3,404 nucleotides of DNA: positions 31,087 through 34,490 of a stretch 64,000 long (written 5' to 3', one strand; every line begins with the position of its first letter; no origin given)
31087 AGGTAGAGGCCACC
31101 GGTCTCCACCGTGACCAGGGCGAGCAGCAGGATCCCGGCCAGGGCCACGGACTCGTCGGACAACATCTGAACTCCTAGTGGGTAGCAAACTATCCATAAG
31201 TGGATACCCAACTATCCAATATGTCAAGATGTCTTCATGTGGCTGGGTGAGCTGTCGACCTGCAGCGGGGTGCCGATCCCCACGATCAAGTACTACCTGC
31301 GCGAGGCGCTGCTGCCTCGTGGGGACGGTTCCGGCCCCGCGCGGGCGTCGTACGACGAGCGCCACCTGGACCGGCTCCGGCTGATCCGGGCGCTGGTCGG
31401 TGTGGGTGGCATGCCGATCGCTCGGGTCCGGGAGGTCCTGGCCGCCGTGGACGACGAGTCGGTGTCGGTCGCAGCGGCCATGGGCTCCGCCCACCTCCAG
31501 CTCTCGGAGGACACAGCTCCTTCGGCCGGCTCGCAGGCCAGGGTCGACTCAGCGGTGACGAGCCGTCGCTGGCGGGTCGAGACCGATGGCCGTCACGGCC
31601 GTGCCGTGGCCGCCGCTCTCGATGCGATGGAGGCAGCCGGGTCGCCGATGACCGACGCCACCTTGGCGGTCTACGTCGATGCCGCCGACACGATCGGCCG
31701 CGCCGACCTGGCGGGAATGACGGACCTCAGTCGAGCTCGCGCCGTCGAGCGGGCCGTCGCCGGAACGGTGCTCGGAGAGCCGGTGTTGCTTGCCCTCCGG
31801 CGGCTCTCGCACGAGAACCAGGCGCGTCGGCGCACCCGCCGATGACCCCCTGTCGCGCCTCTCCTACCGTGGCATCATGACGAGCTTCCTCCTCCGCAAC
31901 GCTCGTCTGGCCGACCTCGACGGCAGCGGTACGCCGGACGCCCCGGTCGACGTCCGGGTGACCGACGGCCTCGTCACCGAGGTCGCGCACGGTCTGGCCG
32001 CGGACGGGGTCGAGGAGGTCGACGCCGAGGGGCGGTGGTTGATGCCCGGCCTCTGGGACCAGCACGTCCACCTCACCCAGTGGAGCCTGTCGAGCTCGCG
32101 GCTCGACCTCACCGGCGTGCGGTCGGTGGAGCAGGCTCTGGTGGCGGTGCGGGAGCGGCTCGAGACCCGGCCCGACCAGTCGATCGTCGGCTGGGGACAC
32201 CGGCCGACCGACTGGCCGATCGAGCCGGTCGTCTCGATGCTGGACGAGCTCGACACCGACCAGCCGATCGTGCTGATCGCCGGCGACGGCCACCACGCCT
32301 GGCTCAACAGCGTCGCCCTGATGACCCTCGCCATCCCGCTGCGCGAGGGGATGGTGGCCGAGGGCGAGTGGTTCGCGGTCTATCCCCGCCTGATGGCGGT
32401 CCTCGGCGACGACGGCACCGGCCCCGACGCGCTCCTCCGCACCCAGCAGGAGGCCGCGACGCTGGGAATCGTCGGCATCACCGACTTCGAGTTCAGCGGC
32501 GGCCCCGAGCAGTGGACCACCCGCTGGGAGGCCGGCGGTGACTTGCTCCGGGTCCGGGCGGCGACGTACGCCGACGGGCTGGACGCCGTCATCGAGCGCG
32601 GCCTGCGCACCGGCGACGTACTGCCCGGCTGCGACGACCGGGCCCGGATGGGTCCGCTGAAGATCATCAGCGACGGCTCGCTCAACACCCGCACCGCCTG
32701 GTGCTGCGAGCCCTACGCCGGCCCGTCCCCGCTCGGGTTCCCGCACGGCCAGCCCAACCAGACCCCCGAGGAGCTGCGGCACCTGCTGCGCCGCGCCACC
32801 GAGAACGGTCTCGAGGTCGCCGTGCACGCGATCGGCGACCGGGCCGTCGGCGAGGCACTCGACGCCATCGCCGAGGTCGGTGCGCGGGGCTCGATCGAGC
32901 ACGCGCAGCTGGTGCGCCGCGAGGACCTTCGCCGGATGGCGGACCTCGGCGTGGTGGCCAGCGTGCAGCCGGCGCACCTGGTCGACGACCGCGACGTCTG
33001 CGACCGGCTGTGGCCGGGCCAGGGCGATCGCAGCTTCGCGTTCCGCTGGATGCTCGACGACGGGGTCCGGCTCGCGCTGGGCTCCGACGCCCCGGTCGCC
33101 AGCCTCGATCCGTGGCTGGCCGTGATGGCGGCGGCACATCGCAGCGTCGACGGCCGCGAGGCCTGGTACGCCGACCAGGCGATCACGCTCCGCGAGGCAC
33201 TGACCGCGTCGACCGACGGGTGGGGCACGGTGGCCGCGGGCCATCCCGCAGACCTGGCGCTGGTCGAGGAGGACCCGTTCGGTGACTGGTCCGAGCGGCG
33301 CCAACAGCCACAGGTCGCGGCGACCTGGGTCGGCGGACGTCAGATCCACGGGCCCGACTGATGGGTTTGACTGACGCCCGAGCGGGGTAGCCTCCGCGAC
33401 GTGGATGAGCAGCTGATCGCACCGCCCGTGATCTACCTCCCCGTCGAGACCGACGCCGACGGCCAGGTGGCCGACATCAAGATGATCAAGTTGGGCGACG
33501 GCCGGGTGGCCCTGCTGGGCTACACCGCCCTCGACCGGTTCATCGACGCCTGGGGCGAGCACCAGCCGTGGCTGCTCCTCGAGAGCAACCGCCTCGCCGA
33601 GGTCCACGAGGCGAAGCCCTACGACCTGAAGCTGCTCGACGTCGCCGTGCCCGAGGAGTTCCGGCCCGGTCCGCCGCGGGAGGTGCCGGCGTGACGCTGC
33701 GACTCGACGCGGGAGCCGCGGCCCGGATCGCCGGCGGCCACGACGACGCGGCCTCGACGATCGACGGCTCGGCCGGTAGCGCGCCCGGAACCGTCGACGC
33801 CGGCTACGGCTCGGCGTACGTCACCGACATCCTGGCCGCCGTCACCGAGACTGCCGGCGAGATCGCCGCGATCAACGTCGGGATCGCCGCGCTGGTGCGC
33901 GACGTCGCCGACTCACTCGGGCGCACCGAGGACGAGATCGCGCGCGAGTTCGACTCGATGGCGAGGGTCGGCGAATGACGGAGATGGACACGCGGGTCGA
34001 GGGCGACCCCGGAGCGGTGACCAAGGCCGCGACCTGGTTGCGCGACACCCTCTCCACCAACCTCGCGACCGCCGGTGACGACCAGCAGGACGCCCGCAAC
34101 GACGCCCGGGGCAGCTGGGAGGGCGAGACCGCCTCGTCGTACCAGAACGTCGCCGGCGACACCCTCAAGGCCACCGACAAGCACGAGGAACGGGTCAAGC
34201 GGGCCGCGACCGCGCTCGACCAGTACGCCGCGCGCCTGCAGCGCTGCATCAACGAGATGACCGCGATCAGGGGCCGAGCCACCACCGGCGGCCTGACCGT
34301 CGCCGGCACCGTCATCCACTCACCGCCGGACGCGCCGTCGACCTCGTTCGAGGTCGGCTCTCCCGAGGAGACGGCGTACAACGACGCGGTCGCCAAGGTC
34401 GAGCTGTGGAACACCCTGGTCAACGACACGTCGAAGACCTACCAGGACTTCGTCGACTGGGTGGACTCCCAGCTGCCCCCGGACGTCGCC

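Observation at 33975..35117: Toxin candidate: WXG helical hairpin fused to three glycine-zipper hydrophobic segments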

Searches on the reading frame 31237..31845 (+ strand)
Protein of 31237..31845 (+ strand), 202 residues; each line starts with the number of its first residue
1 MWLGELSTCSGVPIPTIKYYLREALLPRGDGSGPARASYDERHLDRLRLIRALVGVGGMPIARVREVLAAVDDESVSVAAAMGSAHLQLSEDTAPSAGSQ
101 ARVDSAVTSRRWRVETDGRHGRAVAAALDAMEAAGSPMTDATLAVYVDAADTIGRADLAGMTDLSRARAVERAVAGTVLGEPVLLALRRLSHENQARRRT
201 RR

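Call 11: search_protein_families(library=pfam, proteins=[window:31237-31845:+], max_evalue=1)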
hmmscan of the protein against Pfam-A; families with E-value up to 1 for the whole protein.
window:31237-31845:+ (202 aa): 2 families
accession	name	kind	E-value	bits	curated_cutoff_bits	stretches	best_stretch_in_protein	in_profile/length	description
PF13411.12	MerR_1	-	1.5e-15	57.5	21.6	1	1-70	1-68/69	MerR HTH family regulatory protein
PF00376.29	MerR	-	0.0022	18.2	28.2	1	4-28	3-27/38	MerR family regulatory protein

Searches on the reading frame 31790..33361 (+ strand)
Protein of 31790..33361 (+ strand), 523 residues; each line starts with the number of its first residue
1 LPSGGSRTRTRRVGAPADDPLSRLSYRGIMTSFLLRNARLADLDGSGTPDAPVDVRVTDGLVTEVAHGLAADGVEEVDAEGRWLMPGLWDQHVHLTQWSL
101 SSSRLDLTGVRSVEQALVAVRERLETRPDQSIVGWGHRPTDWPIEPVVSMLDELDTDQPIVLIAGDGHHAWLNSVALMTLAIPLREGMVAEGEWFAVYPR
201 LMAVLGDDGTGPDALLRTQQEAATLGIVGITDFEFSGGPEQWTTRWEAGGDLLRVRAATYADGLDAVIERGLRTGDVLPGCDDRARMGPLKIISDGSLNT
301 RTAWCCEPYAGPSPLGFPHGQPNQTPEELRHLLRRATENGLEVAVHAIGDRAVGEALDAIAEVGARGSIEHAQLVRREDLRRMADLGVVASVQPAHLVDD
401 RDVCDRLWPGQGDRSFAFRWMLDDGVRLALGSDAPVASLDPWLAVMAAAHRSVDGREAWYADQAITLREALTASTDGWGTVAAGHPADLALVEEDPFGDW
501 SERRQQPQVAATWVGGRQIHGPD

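Call 11: search_protein_families(library=pfam, proteins=[window:31790-33361:+], max_evalue=1)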
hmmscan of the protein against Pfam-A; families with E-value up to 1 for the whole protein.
window:31790-33361:+ (523 aa): 3 families
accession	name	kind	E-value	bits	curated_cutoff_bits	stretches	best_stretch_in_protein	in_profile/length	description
PF07969.17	Amidohydro_3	-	2e-59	202.7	29.7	1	75-519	1-471/472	Amidohydrolase family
PF01979.26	Amidohydro_1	-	2.5e-15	57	25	1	318-518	126-344/345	Amidohydrolase family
PF01026.27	TatD_DNase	-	0.23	11.2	27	1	326-398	108-180/253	TatD related DNase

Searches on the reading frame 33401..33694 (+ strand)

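Call 3: search_protein_families(library=pfam, proteins=[window:33401-33694:+], max_evalue=1)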
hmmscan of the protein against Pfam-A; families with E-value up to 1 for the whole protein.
window:33401-33694:+ (97 aa): 1 family
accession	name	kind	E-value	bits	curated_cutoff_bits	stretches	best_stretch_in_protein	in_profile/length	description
PF07179.17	SseB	-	0.066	13.8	21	1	12-85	31-113/124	SseB protein N-terminal domain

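Call 4: search_protein_families(library=ncbifam, proteins=[window:33401-33694:+], max_evalue=1)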
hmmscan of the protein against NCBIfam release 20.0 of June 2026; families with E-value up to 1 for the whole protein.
window:33401-33694:+ (97 aa): 1 family
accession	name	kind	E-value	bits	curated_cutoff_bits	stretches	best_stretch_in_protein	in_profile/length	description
NF042914.1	SAV915_dom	domain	8e-16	57.6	40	1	28-82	3-57/58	SAV_915 family protein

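Call 94: search_protein_families(library=padloc, proteins=[window:33401-33694:+], max_evalue=0.1)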
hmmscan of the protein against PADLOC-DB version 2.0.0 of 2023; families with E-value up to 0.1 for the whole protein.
window:33401-33694:+ (97 aa): 0 families

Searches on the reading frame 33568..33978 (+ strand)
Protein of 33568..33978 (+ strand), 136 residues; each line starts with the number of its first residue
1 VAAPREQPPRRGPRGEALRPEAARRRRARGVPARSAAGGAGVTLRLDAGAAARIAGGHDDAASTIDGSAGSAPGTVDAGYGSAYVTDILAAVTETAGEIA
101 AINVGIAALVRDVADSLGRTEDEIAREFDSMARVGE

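Call 3: search_protein_families(library=pfam, proteins=[window:33568-33978:+], max_evalue=1)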
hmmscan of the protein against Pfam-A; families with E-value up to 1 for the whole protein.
window:33568-33978:+ (136 aa): 0 families

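Call 4: search_protein_families(library=ncbifam, proteins=[window:33568-33978:+], max_evalue=1)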
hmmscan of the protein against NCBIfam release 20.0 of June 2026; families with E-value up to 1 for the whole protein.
window:33568-33978:+ (136 aa): 0 families

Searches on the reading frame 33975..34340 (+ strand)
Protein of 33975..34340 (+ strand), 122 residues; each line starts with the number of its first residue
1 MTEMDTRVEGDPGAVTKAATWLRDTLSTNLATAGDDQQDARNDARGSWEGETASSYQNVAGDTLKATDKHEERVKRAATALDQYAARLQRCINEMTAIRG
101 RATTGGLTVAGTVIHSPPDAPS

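Call 89: find_homologous_proteins(query=A7, max_evalue=0.001)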
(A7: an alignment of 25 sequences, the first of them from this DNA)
Query A7 (25 sequences) (122 aa, profile of the alignment): 5 proteins with E <= 0.001 among 3418 candidates.
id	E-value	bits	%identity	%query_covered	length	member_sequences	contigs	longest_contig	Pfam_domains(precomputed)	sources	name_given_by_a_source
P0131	4.9e-37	145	63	92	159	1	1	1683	-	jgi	jgi:uncharacterized protein YukE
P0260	6.8e-27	112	39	97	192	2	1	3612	-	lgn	-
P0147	1.5e-23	101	90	70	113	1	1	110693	-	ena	-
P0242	2.4e-13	68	92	50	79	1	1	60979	-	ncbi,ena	-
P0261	1.1e-7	50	30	43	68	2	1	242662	-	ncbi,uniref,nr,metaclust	ncbi:hypothetical protein SD72_04600 [Leucobacter komagatae]|uniref:Uncharacterized protein n=1 Tax=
